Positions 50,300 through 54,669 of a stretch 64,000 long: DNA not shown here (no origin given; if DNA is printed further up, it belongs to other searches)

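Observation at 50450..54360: Translationally coupled SF1 helicase-endonuclease plus HEPN (AbiJ-like) gene pair: candidate uncharacterised defence module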

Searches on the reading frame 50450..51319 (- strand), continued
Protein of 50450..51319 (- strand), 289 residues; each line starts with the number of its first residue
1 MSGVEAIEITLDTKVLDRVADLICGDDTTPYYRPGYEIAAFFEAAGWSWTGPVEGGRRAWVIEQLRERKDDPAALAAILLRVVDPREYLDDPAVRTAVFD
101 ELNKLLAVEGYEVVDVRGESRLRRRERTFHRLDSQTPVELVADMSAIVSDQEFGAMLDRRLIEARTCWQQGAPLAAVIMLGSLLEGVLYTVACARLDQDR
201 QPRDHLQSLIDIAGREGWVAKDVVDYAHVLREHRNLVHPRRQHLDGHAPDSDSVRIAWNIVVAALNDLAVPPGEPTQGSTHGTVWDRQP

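Call 76: get_annotated_region(hit=H4, flank=9000)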
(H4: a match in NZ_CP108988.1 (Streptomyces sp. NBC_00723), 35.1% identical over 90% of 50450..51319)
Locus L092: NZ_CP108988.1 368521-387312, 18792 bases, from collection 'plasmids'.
description: Streptomyces sp. NBC_00723 plasmid unnamed1, complete sequence
organism: Streptomyces sp. NBC_00723 (NCBI taxid 2903673)
taxonomy: Bacteria; Actinomycetota; Actinomycetes; Kitasatosporales; Streptomycetaceae; Streptomyces; Streptomyces sp. NBC 00723
host: -; source: -; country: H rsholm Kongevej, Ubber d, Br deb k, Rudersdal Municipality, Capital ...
typing (MOB-suite, as given by PLSDB): non-mobilizable
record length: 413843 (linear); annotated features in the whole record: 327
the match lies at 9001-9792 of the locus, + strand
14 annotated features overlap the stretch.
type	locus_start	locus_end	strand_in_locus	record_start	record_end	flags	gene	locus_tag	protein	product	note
CDS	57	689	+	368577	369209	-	-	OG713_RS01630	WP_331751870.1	TetR family transcriptional regulator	-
CDS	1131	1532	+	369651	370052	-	-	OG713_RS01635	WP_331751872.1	hypothetical protein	-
CDS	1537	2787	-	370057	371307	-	-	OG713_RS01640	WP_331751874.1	IS701 family transposase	-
CDS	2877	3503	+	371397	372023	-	-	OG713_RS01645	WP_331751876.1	recombinase family protein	GO:0006310 - DNA recombination [Evidence IEA]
CDS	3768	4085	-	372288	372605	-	-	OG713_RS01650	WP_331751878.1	hypothetical protein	-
CDS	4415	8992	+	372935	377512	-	-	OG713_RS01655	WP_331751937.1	AAA domain-containing protein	-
CDS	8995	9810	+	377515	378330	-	-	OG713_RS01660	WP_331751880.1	hypothetical protein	-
CDS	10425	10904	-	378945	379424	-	-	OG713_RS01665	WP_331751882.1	GNAT family N-acetyltransferase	-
CDS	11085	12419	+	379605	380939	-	-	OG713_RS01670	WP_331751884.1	hypothetical protein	-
CDS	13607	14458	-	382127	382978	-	-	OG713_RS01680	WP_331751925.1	IS5 family transposase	-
CDS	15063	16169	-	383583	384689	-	-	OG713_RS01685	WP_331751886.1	tyrosine-type recombinase/integrase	GO:0015074 - DNA integration [Evidence IEA]; GO:0006310 - DNA recombination [Evidence IEA]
CDS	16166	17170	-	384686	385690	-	-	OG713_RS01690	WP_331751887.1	helix-turn-helix transcriptional regulator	-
CDS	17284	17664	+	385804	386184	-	-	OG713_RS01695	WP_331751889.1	hypothetical protein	-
CDS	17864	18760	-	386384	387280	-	-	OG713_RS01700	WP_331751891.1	hypothetical protein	-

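Call 86: search_protein_representatives(alignment_id=A1)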
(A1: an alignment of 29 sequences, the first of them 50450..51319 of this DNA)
Query: 29 sequences, 279 profile positions. Proteins with E-value up to 0.001 (for the whole library): 2452; up to 1e-10: 821; up to 1e-30: 98. The best 150 are listed.
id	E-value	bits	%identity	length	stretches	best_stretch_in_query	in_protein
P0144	2.8e-120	417.2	-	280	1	4-273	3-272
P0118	1.3e-98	346.2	-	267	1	5-269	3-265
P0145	9.2e-97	340.1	-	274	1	3-272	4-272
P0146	2.8e-82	292.6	-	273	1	11-270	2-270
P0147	3.5e-77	275.8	-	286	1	9-272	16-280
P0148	4.1e-76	272.3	-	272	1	75-273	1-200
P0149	6.1e-76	271.8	-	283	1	8-272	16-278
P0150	8.1e-76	271.4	-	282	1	7-273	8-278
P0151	1.7e-75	270.3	-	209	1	78-272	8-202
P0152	2.0e-75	270.1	-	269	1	10-270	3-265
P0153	2.4e-73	263.3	-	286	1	11-274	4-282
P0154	3.0e-73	262.9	-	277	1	11-273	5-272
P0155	1.8e-72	260.4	-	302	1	11-272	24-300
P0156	3.2e-72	259.6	-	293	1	5-271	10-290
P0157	1.8e-69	250.5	-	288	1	7-273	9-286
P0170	1.3e-54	201.9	-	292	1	10-270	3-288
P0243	1.4e-29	119.7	-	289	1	11-269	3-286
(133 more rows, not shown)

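Call 87: find_encoding_contigs(protein=P0170, flank=7000, max_places=3)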
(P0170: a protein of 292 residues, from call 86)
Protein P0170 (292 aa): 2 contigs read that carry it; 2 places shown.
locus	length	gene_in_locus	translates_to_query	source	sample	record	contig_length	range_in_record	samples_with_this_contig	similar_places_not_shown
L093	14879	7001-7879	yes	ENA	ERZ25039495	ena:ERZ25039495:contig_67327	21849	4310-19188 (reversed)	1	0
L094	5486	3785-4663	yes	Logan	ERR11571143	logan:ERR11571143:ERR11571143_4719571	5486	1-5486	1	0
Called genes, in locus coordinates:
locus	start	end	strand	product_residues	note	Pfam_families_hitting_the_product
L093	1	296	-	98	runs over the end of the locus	-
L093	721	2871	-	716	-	-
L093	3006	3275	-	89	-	-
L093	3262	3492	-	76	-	-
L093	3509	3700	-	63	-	-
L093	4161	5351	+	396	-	PF14175:YaaC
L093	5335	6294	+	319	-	-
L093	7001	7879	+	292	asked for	-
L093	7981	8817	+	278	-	PF18863:AbiJ_NTD4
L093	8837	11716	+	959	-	PF02384:N6_Mtase, PF20473:MmeI_Mtase (weak), PF18135:Type_ISP_C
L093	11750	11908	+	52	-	-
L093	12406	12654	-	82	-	-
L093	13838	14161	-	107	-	-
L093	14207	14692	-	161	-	-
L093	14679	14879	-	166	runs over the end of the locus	PF00005:ABC_tran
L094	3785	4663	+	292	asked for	-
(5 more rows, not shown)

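Call 88: find_encoding_contigs(protein=P0243, flank=7000, max_places=3)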
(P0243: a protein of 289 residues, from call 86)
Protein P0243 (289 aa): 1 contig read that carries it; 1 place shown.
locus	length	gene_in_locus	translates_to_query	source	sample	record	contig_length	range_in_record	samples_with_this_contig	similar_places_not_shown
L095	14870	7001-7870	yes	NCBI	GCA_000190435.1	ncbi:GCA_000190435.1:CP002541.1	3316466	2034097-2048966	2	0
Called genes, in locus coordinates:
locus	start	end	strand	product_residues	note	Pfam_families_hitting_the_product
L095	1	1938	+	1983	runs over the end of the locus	-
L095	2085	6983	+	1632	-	PF13156:Mrr_cat_2, PF00270:DEAD (faint), PF04851:ResIII, PF00271:Helicase_C, PF22240:ISP_coupler, PF07669:Eco57I (faint), PF18135:Type_ISP_C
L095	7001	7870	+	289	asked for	-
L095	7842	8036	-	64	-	-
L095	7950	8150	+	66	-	PF14168:YjzC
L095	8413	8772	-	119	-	-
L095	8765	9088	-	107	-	-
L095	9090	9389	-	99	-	-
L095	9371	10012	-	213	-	PF01764:Lipase_3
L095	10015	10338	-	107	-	-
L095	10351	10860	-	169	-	-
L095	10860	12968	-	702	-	PF07603:Lcl_C (weak)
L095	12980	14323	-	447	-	-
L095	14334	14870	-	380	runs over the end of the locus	-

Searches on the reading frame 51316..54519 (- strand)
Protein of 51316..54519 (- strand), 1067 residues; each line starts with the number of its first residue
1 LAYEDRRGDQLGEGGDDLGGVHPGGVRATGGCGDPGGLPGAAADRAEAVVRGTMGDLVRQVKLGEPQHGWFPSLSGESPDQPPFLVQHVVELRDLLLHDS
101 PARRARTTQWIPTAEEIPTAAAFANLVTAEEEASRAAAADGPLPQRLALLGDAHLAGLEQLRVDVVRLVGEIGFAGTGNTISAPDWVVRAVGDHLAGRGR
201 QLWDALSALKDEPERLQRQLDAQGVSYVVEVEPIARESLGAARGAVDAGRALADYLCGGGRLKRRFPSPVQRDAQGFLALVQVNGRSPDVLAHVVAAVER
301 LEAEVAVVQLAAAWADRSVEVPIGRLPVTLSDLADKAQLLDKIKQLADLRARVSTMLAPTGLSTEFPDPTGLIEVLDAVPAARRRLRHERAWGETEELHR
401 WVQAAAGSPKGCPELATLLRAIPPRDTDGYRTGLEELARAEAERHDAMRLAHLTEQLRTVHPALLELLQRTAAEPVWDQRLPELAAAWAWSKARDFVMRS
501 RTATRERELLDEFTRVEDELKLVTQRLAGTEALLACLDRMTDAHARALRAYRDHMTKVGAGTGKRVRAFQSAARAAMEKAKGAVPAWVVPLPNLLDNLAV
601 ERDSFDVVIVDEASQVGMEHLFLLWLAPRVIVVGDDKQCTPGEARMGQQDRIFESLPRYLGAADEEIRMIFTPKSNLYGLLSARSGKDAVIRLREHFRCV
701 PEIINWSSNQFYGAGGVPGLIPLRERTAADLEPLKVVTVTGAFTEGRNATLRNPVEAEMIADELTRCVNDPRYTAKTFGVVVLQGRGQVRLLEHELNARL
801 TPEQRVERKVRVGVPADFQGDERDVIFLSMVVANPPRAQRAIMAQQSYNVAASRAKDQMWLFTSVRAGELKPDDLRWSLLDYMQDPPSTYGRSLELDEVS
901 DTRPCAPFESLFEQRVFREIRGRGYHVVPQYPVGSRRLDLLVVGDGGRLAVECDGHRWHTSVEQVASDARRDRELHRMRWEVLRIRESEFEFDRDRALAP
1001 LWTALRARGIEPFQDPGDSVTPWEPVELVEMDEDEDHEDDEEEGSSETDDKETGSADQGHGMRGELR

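Call 4: search_protein_families(library=pfam, proteins=[window:51316-54519:-], max_evalue=1)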
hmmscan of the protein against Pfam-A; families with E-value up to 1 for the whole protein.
window:51316-54519:- (1067 aa): 7 families
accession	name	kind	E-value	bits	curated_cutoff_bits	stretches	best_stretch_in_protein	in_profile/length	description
PF18741.7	MTES_1575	-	4.3e-25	88.1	38.2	1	912-1005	1-96/96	REase_MTES_1575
PF13087.12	AAA_12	-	2.6e-16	60.2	27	1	686-863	13-192/195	AAA domain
PF04480.18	DUF559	-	4.7e-05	23.7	20.6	1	921-1004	29-107/109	Protein of unknown function (DUF559)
PF13086.12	AAA_11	-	0.0023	18.2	27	1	601-639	212-250/257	AAA domain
PF13604.12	AAA_30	-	0.006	16.8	27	1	553-641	40-130/191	AAA domain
PF13245.12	AAA_19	-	0.029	15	25.1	1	605-640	91-130/134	AAA domain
PF11716.13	MDMPI_N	-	0.059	14.5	24.2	1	159-247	2-90/140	Mycothiol maleylpyruvate isomerase N-terminal domain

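Call 5: search_protein_families(library=padloc, proteins=[window:51316-54519:-], max_evalue=1)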
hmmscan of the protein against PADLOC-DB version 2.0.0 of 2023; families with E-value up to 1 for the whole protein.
window:51316-54519:- (1067 aa): 6 families
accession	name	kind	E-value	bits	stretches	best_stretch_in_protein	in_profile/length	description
PDLC05009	PDC-S37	-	8.8e-28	94.7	1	602-1009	935-1342/1550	-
PDLC03924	MkoC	-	3e-24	83.2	1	603-871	669-950/1136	-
PDLC03920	MkoA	-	1.2e-21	74.8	1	598-864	785-1075/1112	-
PDLC03921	MkoA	-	6.2e-14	48.6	1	598-860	1290-1562/1607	-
PDLC02194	Hhe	-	1.6e-12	43.5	1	599-1006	1375-1781/1911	-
PDLC03678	HEase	-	0.0033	15.1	1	946-991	200-245/266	homing endonuclease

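Call 20: find_homologous_proteins(query=window:51316-54519:-)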
Query window:51316-54519:- (1067 aa): 23 proteins with E <= 0.001 among 8000 candidates.
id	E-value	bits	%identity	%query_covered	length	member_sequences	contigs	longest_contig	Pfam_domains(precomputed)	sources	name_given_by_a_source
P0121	0.0e+0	2192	100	92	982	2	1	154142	PF13087.13,PF18741.8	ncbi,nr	ncbi:MAG: DUF559 domain-containing protein [Actinobacteria bacterium]|nr:DUF559 domain-containing pr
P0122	0.0e+0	1317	62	93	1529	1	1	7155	PF13087.13,PF13086.13,PF13604.13,PF13245.13,PF18741.8,PF13401.13,PF20720.4,PF00580.28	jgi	jgi:very-short-patch-repair endonuclease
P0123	0.0e+0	1118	55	92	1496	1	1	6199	PF04480.19,PF13087.13,PF13086.13,PF13604.13,PF13245.13,PF18741.8,PF20720.4,PF00580.28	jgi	-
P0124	5.8e-224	765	46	90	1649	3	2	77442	PF13087.13,PF13086.13,PF13604.13,PF13245.13,PF18741.8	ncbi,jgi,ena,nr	ncbi:MAG TPA: AAA domain-containing protein [Mycobacteriales bacterium]|nr:AAA domain-containing pro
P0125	3.3e-221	755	45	90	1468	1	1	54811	PF13087.13,PF13086.13,PF13604.13,PF13245.13,PF18741.8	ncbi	ncbi:MAG: hypothetical protein V7637_1026, partial [Mycobacteriales bacterium]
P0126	2.7e-219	749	46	86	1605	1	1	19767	PF13087.13,PF13086.13,PF13604.13,PF13245.13,PF18741.8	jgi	jgi:very-short-patch-repair endonuclease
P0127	3.2e-201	689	42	94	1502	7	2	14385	PF13087.13,PF13086.13,PF13604.13,PF13245.13,PF18741.8,PF20720.4,PF13191.13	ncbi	-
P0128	1.1e-126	443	33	90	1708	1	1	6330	PF13087.13,PF13086.13,PF05127.22,PF13604.13,PF13245.13,PF18741.8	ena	-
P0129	7.2e-117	410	35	73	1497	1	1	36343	PF04480.19,PF13087.13,PF13086.13,PF13604.13,PF13245.13,PF18741.8,PF20720.4,PF00580.28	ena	-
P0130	2.6e-105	372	38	57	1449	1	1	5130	PF13087.13,PF13086.13,PF13604.13,PF13245.13,PF18741.8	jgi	jgi:very-short-patch-repair endonuclease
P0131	1.9e-103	365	37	58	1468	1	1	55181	PF04480.19,PF13087.13,PF13086.13,PF01443.25,PF13604.13,PF13245.13,PF18741.8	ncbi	-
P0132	1.4e-96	343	33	76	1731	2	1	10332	PF13087.13,PF13086.13,PF13604.13,PF13245.13,PF18741.8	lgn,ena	-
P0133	8.4e-96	340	37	56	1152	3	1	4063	PF11784.14,PF01272.26,PF13087.13,PF18741.8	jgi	jgi:transcription elongation GreA/GreB family factor/very-short-patch-repair endonuclease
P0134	8.6e-96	340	31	78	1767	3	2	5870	PF13087.13,PF13086.13,PF13604.13,PF13245.13,PF18741.8,PF04851.22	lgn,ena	-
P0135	7.9e-78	281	34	51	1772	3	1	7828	PF01272.26,PF04480.19,PF13087.13,PF13086.13,PF13604.13,PF13245.13,PF18741.8,PF00580.28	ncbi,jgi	jgi:very-short-patch-repair endonuclease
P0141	2.4e-12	64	26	36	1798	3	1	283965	PF13195.12,PF13087.13,PF13086.13,PF13245.13,PF18741.8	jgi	jgi:very-short-patch-repair endonuclease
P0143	6.7e-7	46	25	55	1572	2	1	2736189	PF11784.14,PF13195.12,PF13087.13,PF13086.13,PF00270.36,PF13604.13,PF13245.13,PF18741.8,PF13191.13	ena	-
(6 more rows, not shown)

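Call 41: search_protein_families(library=ncbifam, proteins=[window:51316-54519:-], max_evalue=0.01)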
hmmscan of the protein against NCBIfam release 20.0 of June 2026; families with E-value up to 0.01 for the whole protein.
window:51316-54519:- (1067 aa): 4 families
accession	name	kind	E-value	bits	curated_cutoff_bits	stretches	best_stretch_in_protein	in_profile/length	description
NF058533.1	antiphage_ProA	equivalog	5.5e-34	116.9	1500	1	598-1024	1297-1722/1903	anti-phage protein ProA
NF042953.1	Hhe_antiphage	equivalog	4.7e-16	57.4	2000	1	604-1011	1281-1686/1797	DUF4011 domain-containing anti-phage protein Hhe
TIGR00376.1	TIGR00376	hypoth_equivalog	1.7e-08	33.4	348.9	1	601-642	360-402/639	IGHMBP2 family helicase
NF007294.0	PRK09767.1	equivalog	0.00022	21.3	218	1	911-998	18-103/117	DUF559 domain-containing protein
